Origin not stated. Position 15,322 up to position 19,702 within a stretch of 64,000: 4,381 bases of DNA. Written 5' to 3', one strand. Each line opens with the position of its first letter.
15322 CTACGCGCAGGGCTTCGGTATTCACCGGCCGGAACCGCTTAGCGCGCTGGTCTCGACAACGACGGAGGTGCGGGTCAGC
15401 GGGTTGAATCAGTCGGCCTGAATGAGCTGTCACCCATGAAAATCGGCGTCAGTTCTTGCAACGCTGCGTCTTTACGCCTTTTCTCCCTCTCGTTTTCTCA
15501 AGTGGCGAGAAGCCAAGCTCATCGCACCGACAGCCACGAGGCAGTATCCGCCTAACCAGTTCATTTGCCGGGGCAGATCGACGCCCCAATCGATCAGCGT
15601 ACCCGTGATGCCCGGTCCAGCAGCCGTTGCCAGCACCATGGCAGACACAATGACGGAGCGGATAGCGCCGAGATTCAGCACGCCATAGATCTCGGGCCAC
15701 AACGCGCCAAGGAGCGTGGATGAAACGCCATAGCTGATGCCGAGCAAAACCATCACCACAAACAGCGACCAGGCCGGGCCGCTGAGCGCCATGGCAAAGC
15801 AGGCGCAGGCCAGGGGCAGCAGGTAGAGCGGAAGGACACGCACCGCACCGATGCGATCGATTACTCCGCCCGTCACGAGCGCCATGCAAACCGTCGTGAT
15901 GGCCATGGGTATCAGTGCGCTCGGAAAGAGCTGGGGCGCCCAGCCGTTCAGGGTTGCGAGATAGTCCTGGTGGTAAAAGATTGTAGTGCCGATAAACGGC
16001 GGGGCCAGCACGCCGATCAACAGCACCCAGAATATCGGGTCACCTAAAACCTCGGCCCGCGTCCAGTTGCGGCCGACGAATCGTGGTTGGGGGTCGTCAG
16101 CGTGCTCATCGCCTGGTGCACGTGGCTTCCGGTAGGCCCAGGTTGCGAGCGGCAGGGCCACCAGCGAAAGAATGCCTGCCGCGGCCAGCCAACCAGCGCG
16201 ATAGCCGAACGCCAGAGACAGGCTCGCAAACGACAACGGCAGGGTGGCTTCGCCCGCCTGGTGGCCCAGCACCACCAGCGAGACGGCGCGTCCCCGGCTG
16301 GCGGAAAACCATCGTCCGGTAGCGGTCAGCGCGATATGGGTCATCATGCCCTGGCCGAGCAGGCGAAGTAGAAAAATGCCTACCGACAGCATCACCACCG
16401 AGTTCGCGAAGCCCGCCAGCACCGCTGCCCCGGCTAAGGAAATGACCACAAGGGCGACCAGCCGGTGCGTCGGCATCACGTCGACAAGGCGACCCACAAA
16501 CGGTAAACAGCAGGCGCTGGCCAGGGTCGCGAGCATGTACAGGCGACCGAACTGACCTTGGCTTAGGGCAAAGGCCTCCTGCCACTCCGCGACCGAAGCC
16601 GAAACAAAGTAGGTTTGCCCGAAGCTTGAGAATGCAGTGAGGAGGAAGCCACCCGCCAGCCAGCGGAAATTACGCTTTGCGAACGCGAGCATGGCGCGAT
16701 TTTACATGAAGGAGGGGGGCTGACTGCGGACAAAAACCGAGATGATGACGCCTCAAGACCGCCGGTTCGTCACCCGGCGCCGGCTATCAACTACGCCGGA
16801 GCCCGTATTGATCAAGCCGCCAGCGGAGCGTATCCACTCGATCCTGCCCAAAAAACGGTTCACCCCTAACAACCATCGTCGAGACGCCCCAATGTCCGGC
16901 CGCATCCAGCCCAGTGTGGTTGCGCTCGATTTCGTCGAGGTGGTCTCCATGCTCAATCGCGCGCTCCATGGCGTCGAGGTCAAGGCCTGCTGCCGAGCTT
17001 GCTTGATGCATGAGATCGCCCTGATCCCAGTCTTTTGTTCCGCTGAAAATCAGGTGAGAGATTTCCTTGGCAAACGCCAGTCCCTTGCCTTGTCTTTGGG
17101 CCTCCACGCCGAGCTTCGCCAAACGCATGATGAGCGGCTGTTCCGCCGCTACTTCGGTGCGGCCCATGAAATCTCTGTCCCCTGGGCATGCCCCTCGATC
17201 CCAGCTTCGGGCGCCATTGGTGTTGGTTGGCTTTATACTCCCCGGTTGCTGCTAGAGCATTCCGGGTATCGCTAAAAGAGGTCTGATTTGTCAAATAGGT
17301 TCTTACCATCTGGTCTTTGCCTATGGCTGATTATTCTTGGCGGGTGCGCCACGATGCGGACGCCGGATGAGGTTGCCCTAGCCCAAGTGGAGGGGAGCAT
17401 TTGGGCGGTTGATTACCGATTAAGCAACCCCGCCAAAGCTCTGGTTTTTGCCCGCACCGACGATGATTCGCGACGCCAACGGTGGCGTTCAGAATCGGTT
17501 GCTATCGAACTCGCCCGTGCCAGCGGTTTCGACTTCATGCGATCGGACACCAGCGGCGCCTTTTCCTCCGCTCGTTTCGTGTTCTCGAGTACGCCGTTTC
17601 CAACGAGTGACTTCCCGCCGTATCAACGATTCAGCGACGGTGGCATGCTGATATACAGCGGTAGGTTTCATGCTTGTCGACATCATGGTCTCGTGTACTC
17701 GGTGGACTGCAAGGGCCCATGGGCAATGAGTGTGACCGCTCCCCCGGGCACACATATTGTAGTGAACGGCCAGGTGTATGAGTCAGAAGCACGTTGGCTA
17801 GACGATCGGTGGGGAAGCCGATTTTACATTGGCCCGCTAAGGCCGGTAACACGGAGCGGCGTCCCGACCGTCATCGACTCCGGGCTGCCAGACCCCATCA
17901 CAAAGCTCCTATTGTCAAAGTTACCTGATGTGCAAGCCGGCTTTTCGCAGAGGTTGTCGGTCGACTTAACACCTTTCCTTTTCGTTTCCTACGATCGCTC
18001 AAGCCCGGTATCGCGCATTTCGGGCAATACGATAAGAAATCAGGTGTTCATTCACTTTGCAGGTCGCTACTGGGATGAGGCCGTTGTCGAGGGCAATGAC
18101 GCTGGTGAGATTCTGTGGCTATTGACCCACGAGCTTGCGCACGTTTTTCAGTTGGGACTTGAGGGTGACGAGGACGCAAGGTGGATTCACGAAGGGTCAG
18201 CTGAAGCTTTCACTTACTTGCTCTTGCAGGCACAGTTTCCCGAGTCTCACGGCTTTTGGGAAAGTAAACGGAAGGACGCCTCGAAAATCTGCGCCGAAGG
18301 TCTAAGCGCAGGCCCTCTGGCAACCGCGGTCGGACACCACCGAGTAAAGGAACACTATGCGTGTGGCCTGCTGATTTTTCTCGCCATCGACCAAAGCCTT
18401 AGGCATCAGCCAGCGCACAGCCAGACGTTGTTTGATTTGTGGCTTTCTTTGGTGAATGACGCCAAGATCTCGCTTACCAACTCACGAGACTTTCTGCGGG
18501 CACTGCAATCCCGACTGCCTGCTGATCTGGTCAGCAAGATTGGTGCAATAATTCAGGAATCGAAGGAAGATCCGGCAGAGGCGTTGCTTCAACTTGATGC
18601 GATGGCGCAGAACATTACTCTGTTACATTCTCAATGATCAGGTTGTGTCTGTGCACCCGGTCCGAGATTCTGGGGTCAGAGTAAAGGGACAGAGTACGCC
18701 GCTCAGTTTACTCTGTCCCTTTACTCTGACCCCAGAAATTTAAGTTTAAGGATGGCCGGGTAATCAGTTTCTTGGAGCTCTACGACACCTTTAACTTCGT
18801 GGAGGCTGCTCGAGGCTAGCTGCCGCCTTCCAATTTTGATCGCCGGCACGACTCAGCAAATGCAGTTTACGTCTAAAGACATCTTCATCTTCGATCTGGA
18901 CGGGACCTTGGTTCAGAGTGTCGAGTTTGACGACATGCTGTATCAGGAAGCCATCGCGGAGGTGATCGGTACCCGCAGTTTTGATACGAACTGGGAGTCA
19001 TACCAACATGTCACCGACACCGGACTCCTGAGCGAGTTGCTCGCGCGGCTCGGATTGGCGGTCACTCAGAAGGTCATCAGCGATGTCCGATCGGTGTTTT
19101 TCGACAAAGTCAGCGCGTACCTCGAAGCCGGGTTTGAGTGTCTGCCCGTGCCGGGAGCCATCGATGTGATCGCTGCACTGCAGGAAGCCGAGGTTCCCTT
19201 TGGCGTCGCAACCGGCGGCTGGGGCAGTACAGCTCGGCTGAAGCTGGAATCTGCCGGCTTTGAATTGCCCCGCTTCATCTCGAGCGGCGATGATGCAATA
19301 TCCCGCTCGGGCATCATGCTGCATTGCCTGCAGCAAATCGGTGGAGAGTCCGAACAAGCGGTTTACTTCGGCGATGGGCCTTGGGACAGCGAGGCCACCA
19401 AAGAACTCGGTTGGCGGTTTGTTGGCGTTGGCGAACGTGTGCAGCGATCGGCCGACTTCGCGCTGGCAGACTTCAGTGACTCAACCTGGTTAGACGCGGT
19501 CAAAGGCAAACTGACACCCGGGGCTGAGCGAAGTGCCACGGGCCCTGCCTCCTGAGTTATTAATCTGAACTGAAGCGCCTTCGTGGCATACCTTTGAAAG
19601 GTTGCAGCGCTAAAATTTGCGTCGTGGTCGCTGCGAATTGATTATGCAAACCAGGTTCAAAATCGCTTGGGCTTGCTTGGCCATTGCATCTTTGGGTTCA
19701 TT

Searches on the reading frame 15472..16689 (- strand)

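Call 12: search_protein_families(library=pfam, proteins=[window:15472-16689:-], max_evalue=0.001)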
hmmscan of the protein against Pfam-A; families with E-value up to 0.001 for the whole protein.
window:15472-16689:- (405 aa): 1 family
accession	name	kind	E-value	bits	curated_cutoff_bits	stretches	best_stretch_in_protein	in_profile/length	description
PF07690.21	MFS_1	-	5.5e-33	114.8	33.4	2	15-359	2-347/347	Major Facilitator Superfamily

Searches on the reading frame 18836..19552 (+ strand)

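Call 12: search_protein_families(library=pfam, proteins=[window:18836-19552:+], max_evalue=0.001)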
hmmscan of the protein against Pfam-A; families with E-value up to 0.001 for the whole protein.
window:18836-19552:+ (239 aa): 3 families
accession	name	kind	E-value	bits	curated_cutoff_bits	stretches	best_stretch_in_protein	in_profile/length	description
PF00702.32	Hydrolase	-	1.2e-16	62.1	26.4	1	15-192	2-191/191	haloacid dehalogenase-like hydrolase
PF13419.12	HAD_2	-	9.5e-15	55.6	23.8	1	18-198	2-178/178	Haloacid dehalogenase-like hydrolase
PF12710.13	HAD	-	6.7e-06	27.1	27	1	18-150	2-130/189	haloacid dehalogenase-like hydrolase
